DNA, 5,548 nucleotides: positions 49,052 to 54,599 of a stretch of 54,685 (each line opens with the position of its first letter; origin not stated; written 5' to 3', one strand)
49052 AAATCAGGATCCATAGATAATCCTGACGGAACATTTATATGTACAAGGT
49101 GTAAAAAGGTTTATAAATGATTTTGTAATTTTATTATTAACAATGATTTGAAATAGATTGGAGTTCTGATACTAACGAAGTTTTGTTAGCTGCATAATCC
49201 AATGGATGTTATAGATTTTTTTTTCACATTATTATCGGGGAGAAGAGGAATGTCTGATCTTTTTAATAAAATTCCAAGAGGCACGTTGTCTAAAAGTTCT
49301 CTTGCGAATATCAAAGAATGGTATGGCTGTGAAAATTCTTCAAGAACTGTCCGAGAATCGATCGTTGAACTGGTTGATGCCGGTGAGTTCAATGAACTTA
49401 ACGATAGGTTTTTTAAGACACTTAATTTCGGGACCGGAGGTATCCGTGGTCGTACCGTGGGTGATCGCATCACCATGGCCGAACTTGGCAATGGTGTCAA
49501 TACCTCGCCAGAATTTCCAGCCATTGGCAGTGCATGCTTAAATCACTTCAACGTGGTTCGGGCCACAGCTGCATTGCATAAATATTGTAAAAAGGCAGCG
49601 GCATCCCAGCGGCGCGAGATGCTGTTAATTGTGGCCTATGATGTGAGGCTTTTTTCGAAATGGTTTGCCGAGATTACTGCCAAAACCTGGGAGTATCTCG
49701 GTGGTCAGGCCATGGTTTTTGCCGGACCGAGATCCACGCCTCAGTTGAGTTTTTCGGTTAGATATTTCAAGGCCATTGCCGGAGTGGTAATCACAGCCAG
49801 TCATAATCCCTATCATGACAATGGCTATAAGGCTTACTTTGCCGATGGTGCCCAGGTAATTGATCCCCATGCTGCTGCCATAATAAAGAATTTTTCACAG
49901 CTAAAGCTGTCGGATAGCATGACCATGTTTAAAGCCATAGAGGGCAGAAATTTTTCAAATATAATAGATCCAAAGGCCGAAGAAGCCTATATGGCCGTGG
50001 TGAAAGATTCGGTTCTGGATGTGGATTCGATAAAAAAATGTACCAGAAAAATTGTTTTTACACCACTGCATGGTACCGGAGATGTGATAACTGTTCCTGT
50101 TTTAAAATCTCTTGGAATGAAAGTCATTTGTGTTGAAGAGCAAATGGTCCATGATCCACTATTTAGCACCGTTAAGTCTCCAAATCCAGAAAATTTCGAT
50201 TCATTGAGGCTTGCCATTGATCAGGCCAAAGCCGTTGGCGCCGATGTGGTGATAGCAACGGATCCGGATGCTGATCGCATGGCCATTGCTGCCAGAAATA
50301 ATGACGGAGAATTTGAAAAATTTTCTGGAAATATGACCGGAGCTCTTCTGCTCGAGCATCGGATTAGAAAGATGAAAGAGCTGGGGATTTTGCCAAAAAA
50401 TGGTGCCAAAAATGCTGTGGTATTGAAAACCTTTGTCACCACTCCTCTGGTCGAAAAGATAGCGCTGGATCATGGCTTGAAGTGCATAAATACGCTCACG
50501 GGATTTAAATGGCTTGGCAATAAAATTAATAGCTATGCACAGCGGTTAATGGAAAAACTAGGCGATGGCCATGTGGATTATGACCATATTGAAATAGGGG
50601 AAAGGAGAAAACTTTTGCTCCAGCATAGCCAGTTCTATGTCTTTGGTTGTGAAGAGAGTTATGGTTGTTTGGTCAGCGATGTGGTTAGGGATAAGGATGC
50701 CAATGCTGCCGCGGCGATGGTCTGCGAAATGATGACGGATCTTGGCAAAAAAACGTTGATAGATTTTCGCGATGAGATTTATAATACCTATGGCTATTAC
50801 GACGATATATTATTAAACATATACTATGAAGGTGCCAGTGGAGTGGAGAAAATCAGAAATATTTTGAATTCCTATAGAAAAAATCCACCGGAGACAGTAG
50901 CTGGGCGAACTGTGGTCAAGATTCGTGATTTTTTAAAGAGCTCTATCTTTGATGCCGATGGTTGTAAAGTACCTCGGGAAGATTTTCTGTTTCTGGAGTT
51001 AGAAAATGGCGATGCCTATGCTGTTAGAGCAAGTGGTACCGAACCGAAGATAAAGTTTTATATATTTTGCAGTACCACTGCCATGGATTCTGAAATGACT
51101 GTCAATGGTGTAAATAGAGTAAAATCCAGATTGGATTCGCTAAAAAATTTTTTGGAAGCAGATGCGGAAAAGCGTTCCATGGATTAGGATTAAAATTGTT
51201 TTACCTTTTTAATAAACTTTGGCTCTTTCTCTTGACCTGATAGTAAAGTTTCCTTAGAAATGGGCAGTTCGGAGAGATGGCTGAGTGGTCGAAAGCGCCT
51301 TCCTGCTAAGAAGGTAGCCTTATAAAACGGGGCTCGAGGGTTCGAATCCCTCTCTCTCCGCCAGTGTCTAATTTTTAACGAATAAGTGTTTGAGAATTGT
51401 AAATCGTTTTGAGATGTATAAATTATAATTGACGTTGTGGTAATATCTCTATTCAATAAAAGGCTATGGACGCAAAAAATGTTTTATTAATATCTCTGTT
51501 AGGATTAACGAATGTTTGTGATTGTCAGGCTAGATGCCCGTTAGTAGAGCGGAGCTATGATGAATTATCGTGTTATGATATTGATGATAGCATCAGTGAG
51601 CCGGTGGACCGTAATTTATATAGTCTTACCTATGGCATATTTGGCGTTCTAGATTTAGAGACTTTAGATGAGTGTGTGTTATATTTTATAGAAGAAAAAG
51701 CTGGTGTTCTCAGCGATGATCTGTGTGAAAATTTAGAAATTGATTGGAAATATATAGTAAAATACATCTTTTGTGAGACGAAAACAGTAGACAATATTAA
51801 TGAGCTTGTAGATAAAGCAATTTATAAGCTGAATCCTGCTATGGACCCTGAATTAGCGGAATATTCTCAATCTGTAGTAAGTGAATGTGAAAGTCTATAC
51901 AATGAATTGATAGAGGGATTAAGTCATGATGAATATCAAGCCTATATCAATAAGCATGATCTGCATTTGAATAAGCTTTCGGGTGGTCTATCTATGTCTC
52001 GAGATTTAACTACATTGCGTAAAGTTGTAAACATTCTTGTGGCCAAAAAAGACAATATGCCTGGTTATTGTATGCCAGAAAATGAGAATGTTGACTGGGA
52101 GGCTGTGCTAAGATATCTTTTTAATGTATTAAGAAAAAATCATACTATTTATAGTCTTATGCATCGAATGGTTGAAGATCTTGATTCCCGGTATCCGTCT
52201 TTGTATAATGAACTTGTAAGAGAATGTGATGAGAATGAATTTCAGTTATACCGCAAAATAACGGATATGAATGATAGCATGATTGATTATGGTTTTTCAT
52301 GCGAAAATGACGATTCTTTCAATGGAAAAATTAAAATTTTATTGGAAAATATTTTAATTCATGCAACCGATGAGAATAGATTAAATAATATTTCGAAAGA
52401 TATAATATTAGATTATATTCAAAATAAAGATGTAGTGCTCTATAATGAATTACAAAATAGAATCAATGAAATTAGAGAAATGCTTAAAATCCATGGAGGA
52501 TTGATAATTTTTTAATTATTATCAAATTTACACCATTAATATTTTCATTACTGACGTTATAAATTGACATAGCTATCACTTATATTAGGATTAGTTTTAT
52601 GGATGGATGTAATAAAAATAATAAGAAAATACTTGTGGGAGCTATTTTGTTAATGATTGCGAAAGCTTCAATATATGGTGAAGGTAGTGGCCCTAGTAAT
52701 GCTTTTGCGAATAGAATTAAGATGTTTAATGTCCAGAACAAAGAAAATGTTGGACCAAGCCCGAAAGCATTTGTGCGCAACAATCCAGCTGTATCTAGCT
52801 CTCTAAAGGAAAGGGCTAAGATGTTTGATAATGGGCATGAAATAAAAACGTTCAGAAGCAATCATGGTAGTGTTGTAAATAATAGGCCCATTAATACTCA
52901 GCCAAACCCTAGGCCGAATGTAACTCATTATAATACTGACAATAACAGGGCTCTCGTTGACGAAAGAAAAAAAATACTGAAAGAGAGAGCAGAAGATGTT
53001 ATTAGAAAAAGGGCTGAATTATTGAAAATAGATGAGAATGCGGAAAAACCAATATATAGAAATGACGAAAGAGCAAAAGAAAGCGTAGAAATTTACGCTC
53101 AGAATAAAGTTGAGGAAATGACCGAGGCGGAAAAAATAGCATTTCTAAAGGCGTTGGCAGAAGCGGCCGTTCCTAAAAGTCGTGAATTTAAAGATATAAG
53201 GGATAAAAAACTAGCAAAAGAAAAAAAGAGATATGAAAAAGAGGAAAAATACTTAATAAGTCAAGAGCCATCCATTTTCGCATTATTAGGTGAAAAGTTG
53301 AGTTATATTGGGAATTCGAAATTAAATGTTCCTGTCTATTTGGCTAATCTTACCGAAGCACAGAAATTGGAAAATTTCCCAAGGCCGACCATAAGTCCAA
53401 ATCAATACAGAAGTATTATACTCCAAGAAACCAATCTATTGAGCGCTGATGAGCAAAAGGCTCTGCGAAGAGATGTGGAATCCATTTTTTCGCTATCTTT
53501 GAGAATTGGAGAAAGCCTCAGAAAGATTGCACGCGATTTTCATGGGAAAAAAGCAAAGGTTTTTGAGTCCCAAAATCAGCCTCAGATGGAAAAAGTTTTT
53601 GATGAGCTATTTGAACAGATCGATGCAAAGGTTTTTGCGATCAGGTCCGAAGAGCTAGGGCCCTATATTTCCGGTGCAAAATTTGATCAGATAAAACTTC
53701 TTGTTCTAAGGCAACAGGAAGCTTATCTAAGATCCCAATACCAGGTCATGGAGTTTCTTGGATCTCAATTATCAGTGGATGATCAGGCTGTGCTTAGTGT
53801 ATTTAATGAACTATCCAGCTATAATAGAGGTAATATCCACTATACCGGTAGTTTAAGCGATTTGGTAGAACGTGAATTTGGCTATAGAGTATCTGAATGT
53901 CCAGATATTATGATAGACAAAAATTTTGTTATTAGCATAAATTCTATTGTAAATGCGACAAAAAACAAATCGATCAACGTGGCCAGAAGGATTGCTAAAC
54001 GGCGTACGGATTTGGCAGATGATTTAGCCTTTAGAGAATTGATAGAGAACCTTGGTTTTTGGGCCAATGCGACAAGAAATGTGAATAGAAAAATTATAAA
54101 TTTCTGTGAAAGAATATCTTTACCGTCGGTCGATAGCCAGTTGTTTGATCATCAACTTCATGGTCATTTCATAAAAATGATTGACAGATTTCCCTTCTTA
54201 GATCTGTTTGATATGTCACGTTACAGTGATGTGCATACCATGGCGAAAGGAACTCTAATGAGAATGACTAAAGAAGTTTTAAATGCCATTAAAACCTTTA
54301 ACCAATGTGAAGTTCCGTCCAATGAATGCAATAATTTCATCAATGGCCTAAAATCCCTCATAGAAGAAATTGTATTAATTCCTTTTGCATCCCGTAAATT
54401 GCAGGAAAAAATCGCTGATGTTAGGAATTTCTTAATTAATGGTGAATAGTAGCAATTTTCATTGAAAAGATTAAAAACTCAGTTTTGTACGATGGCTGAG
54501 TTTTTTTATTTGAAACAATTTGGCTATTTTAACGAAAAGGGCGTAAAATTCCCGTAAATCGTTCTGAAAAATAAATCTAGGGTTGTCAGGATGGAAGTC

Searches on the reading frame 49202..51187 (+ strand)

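Call 7: search_protein_families(library=ncbifam, proteins=[window:49202-51187:+], max_evalue=0.01)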
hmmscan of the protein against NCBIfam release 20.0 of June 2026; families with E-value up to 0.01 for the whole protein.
window:49202-51187:+ (661 aa): 7 families
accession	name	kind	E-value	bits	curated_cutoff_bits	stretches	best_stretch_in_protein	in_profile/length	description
TIGR03990.1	Arch_GlmM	equivalog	4.7e-40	137.8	439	1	129-632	25-436/444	phosphoglucosamine mutase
TIGR01455.1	glmM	equivalog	3.5e-20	72.1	447.55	1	139-366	38-250/442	phosphoglucosamine mutase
NF007088.0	PRK09542.1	equivalog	1.1e-10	41.1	618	1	138-436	45-312/456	phosphomannomutase/phosphoglucomutase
NF005737.0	PRK07564.1-1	equivalog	3.1e-09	36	378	1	174-444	87-355/543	alpha-D-glucose phosphate-specific phosphoglucomutase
TIGR01132.1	pgm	equivalog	2.8e-08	32.6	778.05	1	191-439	138-379/546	phosphoglucomutase (alpha-D-glucose-1,6-bisphosphate-dependent)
NF046027.1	PhglucPhmanMutPgmG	equivalog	2.7e-07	29.6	600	1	142-362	47-248/460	phosphoglucomutase/phosphomannomutase PgmG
NF011943.0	PRK15414.1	subfamily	0.0034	16.5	801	1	142-363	41-254/456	phosphomannomutase CpsG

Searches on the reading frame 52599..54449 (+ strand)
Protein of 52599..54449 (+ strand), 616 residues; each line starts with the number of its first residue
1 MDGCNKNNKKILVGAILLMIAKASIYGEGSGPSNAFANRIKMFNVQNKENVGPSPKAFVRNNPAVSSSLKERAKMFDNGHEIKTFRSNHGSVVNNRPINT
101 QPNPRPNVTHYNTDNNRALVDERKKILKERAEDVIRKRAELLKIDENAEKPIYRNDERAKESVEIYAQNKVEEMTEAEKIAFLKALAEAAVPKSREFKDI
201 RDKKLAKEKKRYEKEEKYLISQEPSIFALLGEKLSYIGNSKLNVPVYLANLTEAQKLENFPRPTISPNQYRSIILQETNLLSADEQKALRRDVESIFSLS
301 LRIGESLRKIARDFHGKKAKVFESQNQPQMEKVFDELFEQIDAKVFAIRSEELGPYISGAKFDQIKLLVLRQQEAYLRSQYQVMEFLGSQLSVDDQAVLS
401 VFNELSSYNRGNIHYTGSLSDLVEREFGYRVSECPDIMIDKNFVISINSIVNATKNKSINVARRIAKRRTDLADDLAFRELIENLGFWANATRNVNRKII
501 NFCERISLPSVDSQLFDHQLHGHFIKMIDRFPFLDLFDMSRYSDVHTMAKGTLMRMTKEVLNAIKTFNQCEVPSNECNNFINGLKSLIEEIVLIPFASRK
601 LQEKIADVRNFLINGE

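Call 7: search_protein_families(library=ncbifam, proteins=[window:52599-54449:+], max_evalue=0.01)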
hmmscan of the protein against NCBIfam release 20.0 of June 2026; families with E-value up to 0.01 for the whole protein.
window:52599-54449:+ (616 aa): 1 family
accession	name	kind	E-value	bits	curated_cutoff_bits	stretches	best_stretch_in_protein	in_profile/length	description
NF001679.0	PRK00440.1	equivalog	0.0065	15.6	303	0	256-295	89-129/322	replication factor C small subunit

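Call 11: search_protein_families(library=pfam, proteins=[window:52599-54449:+], max_evalue=0.001)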
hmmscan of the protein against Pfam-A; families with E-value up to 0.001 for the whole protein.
window:52599-54449:+ (616 aa): 0 families

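Call 61: search_protein_families(library=phrogs, proteins=[window:52599-54449:+], max_evalue=0.01)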
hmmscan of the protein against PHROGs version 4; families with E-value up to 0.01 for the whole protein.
window:52599-54449:+ (616 aa): 0 families

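Call 62: search_protein_families(library=padloc, proteins=[window:52599-54449:+], max_evalue=0.01)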
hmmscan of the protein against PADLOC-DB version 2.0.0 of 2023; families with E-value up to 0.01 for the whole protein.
window:52599-54449:+ (616 aa): 0 families
